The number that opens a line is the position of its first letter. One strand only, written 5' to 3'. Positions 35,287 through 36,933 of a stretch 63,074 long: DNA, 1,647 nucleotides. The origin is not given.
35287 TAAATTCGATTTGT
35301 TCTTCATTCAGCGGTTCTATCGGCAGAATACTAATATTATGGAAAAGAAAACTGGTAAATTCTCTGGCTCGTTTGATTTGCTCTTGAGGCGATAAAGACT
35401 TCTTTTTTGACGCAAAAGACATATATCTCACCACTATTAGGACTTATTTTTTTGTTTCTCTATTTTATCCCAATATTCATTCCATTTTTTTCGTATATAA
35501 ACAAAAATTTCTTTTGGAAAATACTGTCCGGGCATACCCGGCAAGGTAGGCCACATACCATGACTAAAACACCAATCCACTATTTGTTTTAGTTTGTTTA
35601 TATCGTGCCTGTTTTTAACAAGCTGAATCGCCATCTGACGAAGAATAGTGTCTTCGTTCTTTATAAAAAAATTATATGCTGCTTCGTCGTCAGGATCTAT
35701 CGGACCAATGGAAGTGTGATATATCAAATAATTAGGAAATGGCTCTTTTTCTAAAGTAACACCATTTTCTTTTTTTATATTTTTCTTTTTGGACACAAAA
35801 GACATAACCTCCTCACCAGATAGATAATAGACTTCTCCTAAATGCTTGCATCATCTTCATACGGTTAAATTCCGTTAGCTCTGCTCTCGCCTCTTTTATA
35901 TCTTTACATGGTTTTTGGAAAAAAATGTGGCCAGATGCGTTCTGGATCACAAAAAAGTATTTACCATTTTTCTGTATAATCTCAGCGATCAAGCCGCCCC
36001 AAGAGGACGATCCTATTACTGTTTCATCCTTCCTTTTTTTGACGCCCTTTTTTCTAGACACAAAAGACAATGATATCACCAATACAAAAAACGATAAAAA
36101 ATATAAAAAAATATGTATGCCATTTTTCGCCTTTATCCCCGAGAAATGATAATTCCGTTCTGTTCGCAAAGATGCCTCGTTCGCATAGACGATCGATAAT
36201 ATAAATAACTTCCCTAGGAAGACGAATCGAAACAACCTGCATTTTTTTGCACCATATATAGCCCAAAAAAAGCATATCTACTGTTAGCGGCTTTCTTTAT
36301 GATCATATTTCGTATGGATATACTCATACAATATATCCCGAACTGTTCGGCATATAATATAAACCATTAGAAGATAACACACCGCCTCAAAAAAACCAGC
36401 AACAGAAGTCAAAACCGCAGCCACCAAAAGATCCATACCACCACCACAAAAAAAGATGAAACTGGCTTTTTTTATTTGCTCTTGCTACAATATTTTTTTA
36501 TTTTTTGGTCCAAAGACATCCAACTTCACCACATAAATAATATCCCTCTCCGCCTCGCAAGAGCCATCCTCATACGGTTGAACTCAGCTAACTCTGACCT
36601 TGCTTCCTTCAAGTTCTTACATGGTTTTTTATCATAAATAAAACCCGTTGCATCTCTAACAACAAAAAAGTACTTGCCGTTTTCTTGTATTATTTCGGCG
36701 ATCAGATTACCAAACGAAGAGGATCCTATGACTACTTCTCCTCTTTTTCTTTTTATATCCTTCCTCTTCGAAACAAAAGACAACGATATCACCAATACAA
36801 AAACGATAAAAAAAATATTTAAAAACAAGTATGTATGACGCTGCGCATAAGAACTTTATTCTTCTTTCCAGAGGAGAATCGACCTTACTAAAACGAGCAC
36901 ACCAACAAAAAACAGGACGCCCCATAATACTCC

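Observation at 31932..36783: Six unrelated genes share the same first eight codons, M-S-F-(V/A)-S-K-(K/R)-K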

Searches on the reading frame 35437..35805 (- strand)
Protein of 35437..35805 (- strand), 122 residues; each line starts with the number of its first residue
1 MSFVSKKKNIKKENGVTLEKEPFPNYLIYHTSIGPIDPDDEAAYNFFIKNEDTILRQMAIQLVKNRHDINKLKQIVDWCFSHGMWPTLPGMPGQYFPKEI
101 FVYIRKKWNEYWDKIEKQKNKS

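Call 8: search_protein_families(library=pfam, proteins=[window:35437-35805:-], max_evalue=0.01)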
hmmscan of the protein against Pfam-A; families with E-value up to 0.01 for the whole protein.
window:35437-35805:- (122 aa): 0 families

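Call 9: search_protein_families(library=phrogs, proteins=[window:35437-35805:-], max_evalue=0.01)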
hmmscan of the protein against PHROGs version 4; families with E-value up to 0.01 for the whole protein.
window:35437-35805:- (122 aa): 0 families

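Call 13: find_encoding_contigs(protein=window:35437-35805:-, flank=10000, max_places=10)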
Protein window:35437-35805:- (122 aa): 1 contig read that carries it; 1 place shown.
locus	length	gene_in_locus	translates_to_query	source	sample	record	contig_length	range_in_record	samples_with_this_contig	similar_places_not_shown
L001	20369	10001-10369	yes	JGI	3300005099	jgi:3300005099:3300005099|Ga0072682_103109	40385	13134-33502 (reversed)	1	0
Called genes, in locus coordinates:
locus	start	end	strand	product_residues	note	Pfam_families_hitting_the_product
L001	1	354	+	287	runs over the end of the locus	-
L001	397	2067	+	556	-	PF00004:AAA, PF17862:AAA_lid_3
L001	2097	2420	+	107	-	-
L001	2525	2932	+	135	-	-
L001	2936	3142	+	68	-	-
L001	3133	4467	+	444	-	-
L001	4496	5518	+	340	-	-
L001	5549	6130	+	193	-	-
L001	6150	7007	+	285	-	PF01507:PAPS_reduct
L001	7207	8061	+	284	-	PF09414:RNA_ligase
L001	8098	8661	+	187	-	-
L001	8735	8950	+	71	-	-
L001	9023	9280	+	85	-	-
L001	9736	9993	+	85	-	-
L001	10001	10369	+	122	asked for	-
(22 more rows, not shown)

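Call 17: find_homologous_proteins(query=window:35437-35805:-, max_evalue=0.01)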
Query window:35437-35805:- (122 aa): 1 proteins with E <= 0.01 among 1 candidates.
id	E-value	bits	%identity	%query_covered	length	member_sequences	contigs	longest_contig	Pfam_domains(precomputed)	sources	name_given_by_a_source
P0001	1.2e-79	282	100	100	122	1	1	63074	-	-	-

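Call 44: search_solved_structures(query=window:35437-35805:-, max_evalue=1)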
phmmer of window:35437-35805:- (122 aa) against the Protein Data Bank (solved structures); distinct sequences matched with E-value up to 1: 1.
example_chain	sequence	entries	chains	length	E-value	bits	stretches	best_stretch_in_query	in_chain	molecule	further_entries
1ig0_A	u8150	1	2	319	0.71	12.9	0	17-59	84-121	Thiamin pyrophosphokinase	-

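Call 58: search_protein_representatives(alignment_id=A1)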
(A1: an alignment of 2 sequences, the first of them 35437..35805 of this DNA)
Query: 2 sequences, 122 profile positions. Proteins with E-value up to 0.001 (for the whole library): 4; up to 1e-10: 2; up to 1e-30: 2. The best 4 are listed.
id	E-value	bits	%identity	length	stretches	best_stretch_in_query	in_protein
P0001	4.8e-70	249.5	-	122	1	1-122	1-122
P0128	2.6e-58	211.6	-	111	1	1-112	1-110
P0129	1.4e-08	51.0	-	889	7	27-58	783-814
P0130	3.7e-06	43.2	-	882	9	40-109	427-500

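Call 92: predict_structure(alignment_id=A1)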
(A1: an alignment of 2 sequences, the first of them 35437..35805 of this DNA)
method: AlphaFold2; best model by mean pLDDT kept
length: 122 residues; sequences in the alignment: 2
mean_pLDDT: 64.0   pTM: 0.53
mean pLDDT of the five models: 64.0, 63.3, 62.8, 61.0, 59.7
residues with pLDDT >= 90: 11; 70-90: 49; 50-70: 25; < 50: 37
segments of 3 or more residues with pLDDT < 50: 1-37
pLDDT, mean of each block of 10 residues (from residue 1): 38 35 33 42 54 68 85 90 74 78 88 82 64
secondary structure, 60 per line:
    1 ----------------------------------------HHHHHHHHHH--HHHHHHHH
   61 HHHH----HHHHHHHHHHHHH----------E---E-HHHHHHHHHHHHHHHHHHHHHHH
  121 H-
elements in order: H41-50 H53-64 H69-81 H98-121

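Call 97: fold_search(model_id=the predicted structure, library=pdb)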
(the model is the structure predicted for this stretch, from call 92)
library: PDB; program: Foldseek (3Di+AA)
matches with E <= 10: 23; with E <= 0.001: 0
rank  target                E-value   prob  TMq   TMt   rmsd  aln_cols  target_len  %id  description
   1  6n8j_i                2.6e+00  0.04  0.21  0.25  17.3       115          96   12  Cryo-EM structure of late nuclear (LN) pre-60S ribosomal subunit (released 2019-03-13)
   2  4ce4_S                4.1e+00  0.05  0.21  0.25   4.5        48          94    6  39S large subunit of the porcine mitochondrial ribosome (released 2013-12-18)
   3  6ktq_A                5.7e+00  0.06  0.22  0.08   4.5        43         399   12  Crystal structure of catalytic domain of homocitrate synthase from Sulfolobus acidocaldarius (SaHCS(dRAM)) in complex  (released 2020-09-02)
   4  8iuf_4G               6.1e+00  0.03  0.23  0.10  24.2       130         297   15  Cryo-EM structure of Euglena gracilis super-complex I+III2+IV, composite (released 2024-02-28)
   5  4xky_D                6.1e+00  0.03  0.19  0.10   9.7        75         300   17  Structure of dihydrodipicolinate synthase from the commensal bacterium Bacteroides thetaiotaomicron at 2.1 A resolutio (released 2015-04-01)
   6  6ktq_B                6.5e+00  0.06  0.22  0.08   4.5        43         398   12  Crystal structure of catalytic domain of homocitrate synthase from Sulfolobus acidocaldarius (SaHCS(dRAM)) in complex  (released 2020-09-02)
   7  5wd9                  6.5e+00  0.03  0.22  0.29  12.1        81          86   16  Crystal structure of Legionella pneumophila effector lpg2328 (released 2017-11-29)
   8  6hej_A                6.5e+00  0.03  0.22  0.07  15.7        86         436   14  Structure of human USP28 (released 2019-03-27)
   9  8iue_W                7.0e+00  0.01  0.17  0.19  19.6       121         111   12  RNA polymerase III pre-initiation complex melting complex 1 (released 2023-05-24)
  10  4xky_A                7.4e+00  0.02  0.18  0.10   9.8        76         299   17  Structure of dihydrodipicolinate synthase from the commensal bacterium Bacteroides thetaiotaomicron at 2.1 A resolutio (released 2015-04-01)
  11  3h0z_C                7.9e+00  0.04  0.16  0.08   7.9        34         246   12  Aurora A in complex with a bisanilinopyrimidine (released 2009-07-07)
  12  2khm_MODEL_1_A        7.9e+00  0.03  0.29  0.26  15.0       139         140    7  Structure of the C-terminal non-repetitive domain of the spider dragline silk protein ADF-3 (released 2010-04-14)
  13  1svn                  8.4e+00  0.08  0.26  0.13   2.9        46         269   15  SAVINASE (released 1996-10-14)
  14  3lph_A                8.4e+00  0.06  0.22  0.39  10.5        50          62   12  Crystal structure of the HIV-1 Rev dimer (released 2010-12-08)
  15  5ha6_A                8.4e+00  0.02  0.19  0.25  18.3        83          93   11  Crystal structure of human syncytin-1 fusion subunit (released 2017-08-02)
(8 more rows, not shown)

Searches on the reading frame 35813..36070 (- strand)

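Call 8: search_protein_families(library=pfam, proteins=[window:35813-36070:-], max_evalue=0.01)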
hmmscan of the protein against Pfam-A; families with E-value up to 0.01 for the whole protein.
window:35813-36070:- (85 aa): 1 family
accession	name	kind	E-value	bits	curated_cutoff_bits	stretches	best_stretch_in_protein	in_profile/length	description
PF01210.29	NAD_Gly3P_dh_N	-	0.0089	16.5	23.1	0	17-71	3-51/158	NAD-dependent glycerol-3-phosphate dehydrogenase N-terminus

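Call 9: search_protein_families(library=phrogs, proteins=[window:35813-36070:-], max_evalue=0.01)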
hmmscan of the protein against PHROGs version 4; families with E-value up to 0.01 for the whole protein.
window:35813-36070:- (85 aa): 0 families

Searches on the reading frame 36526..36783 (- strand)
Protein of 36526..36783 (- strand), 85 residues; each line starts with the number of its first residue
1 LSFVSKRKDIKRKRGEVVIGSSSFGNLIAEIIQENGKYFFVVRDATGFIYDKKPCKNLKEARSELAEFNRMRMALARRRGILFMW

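Call 8: search_protein_families(library=pfam, proteins=[window:36526-36783:-], max_evalue=0.01)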
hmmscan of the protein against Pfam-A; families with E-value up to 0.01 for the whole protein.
window:36526-36783:- (85 aa): 0 families

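Call 9: search_protein_families(library=phrogs, proteins=[window:36526-36783:-], max_evalue=0.01)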
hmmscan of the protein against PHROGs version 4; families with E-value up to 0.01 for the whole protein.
window:36526-36783:- (85 aa): 0 families

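Call 45: search_solved_structures(query=window:36526-36783:-, max_evalue=1)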
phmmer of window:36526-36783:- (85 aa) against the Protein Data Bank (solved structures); distinct sequences matched with E-value up to 1: 1.
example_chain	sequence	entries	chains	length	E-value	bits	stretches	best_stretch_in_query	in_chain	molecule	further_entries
1o20_A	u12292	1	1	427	0.61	13.9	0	52-81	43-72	Gamma-glutamyl phosphate reductase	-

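Call 84: predict_structure(alignment_id=A2)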
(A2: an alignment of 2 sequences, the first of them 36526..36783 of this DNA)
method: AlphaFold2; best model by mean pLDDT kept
length: 85 residues; sequences in the alignment: 2
mean_pLDDT: 75.4   pTM: 0.62
mean pLDDT of the five models: 75.4, 75.3, 75.0, 74.6, 73.1
residues with pLDDT >= 90: 8; 70-90: 54; 50-70: 10; < 50: 13
segments of 3 or more residues with pLDDT < 50: 1-9, 83-85
pLDDT, mean of each block of 10 residues (from residue 1): 40 72 85 88 83 89 87 72 50
secondary structure, 60 per line:
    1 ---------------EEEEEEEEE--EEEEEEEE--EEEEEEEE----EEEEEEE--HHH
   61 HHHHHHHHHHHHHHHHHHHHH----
elements in order: E16-24 E27-34 E37-44 E49-55 H58-81

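Call 88: fold_search(model_id=the predicted structure, library=pdb)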
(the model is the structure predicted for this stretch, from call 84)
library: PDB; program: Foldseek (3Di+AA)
matches with E <= 10: 456; with E <= 0.001: 0
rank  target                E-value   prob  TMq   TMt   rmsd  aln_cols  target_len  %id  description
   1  6d7k_D                1.2e-01  0.97  0.43  0.53   3.8        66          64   14  Complex structure of Methane monooxygenase hydroxylase in complex with inhibitory subunit (released 2019-06-26)
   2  5o3w_D                1.3e-01  1.00  0.46  0.06   1.7        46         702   13  Structural characterization of the fast and promiscuous macrocyclase from plant - PCY1-S562A bound to Presegetalin A1 (released 2018-02-07)
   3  5o3w_A                1.6e-01  1.00  0.46  0.06   1.7        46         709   13  Structural characterization of the fast and promiscuous macrocyclase from plant - PCY1-S562A bound to Presegetalin A1 (released 2018-02-07)
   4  5o3u_A                2.3e-01  1.00  0.46  0.06   1.6        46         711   13  Structural characterization of the fast and promiscuous macrocyclase from plant - PCY1-S562A bound to Presegetalin F1 (released 2018-02-07)
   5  5uw6_C                2.8e-01  0.99  0.46  0.06   1.7        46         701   13  PCY1 in Complex with Follower Peptide and Covalent Inhibitor ZPP (released 2017-05-31)
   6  5uw6_D                3.1e-01  0.99  0.46  0.06   1.7        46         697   13  PCY1 in Complex with Follower Peptide and Covalent Inhibitor ZPP (released 2017-05-31)
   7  9qzd_A                3.5e-01  0.90  0.43  0.32   4.1        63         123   16  de novo NTF2-like protein (released 2025-10-22)
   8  8pxf_A                3.5e-01  0.84  0.40  0.18   7.6        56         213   20  Crystal structure of the full length Hh1412 Dsb homodimer. (released 2024-08-07)
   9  5o3u_B                3.7e-01  0.99  0.46  0.06   1.7        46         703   13  Structural characterization of the fast and promiscuous macrocyclase from plant - PCY1-S562A bound to Presegetalin F1 (released 2018-02-07)
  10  5uzw_D                4.1e-01  0.99  0.46  0.06   1.6        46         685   13  PCY1 G696Insertion Variant in Complex with Follower Peptide and the Covalent Inhibitor ZPP (released 2017-05-31)
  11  5o3x_B                4.4e-01  0.99  0.46  0.06   1.6        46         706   13  Structural characterization of the fast and promiscuous macrocyclase from plant - apo PCY1 (released 2018-02-07)
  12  5uw6_B                4.6e-01  0.99  0.46  0.06   1.7        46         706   13  PCY1 in Complex with Follower Peptide and Covalent Inhibitor ZPP (released 2017-05-31)
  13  7vgb_A                4.6e-01  0.96  0.43  0.06   2.4        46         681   17  Crystal structure of apo prolyl oligopeptidase from Microbulbifer arenaceous (released 2022-05-25)
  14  9l35_A                5.2e-01  0.89  0.39  0.12   4.0        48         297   17  Crystal structure of C45G9.5 protein from Caenorhabditis elegans (released 2025-12-17)
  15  5o3x_A                5.5e-01  0.98  0.46  0.06   1.7        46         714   13  Structural characterization of the fast and promiscuous macrocyclase from plant - apo PCY1 (released 2018-02-07)
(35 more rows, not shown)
